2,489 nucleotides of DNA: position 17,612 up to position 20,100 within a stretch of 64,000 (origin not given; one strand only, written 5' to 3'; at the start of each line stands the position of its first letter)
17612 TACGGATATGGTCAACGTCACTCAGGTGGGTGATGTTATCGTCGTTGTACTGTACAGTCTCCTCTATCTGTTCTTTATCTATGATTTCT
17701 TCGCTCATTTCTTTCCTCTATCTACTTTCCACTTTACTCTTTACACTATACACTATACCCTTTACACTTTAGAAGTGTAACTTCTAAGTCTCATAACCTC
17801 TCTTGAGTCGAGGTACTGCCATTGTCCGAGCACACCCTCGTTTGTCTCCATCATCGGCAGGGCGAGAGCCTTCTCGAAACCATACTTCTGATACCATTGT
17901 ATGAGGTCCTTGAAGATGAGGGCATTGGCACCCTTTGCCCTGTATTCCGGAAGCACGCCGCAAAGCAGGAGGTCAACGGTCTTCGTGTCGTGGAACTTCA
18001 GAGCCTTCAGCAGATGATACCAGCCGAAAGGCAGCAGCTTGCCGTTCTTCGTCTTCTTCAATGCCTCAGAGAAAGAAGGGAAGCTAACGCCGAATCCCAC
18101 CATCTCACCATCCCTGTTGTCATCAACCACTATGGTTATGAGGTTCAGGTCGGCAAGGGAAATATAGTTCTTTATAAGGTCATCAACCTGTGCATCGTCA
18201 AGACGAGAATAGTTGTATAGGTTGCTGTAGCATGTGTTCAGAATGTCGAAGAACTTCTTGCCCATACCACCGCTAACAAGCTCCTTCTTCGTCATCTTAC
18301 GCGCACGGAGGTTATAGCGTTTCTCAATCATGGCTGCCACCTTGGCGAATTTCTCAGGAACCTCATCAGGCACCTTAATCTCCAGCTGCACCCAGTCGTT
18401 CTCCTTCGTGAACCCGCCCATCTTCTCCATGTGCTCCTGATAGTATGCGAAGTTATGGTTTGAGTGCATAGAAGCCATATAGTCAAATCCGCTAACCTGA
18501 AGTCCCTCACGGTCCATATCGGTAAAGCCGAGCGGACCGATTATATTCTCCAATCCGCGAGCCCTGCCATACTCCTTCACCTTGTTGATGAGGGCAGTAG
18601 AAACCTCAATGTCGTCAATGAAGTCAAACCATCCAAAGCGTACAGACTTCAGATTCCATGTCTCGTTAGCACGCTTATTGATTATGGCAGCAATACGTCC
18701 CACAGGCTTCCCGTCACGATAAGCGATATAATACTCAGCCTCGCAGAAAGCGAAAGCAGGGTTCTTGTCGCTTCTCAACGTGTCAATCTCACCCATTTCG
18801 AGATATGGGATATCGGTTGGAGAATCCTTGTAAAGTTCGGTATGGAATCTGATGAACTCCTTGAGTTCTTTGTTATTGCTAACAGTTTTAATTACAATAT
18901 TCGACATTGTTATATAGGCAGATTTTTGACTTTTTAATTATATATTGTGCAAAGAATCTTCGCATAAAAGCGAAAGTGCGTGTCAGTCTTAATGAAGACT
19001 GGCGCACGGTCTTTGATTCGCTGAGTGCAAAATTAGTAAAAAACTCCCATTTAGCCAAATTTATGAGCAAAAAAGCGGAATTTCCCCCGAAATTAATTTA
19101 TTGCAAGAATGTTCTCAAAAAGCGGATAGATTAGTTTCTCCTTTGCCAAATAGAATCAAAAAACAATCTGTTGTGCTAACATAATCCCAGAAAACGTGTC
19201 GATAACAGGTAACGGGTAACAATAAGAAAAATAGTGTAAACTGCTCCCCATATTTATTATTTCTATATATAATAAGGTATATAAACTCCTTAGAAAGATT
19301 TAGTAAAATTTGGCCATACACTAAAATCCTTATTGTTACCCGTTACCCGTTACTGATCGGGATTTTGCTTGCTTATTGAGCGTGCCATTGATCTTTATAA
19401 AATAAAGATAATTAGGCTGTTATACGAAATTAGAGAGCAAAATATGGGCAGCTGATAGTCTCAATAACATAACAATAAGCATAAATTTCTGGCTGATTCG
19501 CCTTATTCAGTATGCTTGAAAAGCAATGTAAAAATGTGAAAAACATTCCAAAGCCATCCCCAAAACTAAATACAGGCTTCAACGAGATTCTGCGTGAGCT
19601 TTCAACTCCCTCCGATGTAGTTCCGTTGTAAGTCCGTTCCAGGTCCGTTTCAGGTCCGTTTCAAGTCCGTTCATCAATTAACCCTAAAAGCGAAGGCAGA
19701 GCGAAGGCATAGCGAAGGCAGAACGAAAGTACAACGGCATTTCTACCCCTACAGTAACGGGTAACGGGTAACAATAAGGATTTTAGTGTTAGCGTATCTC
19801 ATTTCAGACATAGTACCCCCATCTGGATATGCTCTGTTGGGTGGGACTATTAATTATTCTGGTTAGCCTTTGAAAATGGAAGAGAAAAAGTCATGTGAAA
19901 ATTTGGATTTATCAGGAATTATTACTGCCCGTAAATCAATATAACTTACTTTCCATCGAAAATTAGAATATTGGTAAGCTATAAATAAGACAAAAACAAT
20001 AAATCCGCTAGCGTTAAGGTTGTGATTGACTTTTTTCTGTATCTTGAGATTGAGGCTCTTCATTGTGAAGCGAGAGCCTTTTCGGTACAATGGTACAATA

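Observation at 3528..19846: Dispersed ~0.7-kb non-coding element with three 28-bp sites and phased arrays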

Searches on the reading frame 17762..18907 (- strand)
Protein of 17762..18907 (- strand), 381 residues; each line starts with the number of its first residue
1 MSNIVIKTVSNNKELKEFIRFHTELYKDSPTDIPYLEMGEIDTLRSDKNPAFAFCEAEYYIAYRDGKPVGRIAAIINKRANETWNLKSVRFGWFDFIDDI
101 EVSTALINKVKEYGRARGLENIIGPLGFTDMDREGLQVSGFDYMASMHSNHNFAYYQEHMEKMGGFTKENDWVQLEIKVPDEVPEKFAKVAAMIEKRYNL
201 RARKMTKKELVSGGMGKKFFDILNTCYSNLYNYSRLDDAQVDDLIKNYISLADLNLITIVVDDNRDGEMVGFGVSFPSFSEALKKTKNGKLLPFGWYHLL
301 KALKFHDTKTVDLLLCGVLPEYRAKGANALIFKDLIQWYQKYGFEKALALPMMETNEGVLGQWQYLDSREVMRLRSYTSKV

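Call 10: search_protein_families(library=pfam, proteins=[window:17762-18907:-])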
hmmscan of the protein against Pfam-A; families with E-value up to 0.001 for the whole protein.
window:17762-18907:- (381 aa): 1 family
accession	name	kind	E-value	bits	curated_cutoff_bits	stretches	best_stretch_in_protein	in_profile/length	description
PF00583.31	Acetyltransf_1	-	1.6e-08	35.3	20.7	1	220-357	5-105/116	Acetyltransferase (GNAT) family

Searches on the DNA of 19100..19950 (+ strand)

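Call 96: search_rna_families(source=window, start=19100, end=19950, threshold=evalue, max_evalue=1)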
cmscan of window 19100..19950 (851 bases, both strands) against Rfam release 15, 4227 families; matches with E-value up to 1: 0.
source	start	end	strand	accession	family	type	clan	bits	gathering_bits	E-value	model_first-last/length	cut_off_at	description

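Call 97: search_dna_similar(query=window:19183-19846:+, collection=plasmids, mode=distant, max_rows=8)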
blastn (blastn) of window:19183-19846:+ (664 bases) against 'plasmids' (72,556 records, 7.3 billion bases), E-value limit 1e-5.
No match.

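Call 98: search_dna_similar(query=window:19183-19846:+, collection=phages, mode=distant, max_rows=8)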
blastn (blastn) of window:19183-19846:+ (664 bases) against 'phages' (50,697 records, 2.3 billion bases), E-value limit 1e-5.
No match.
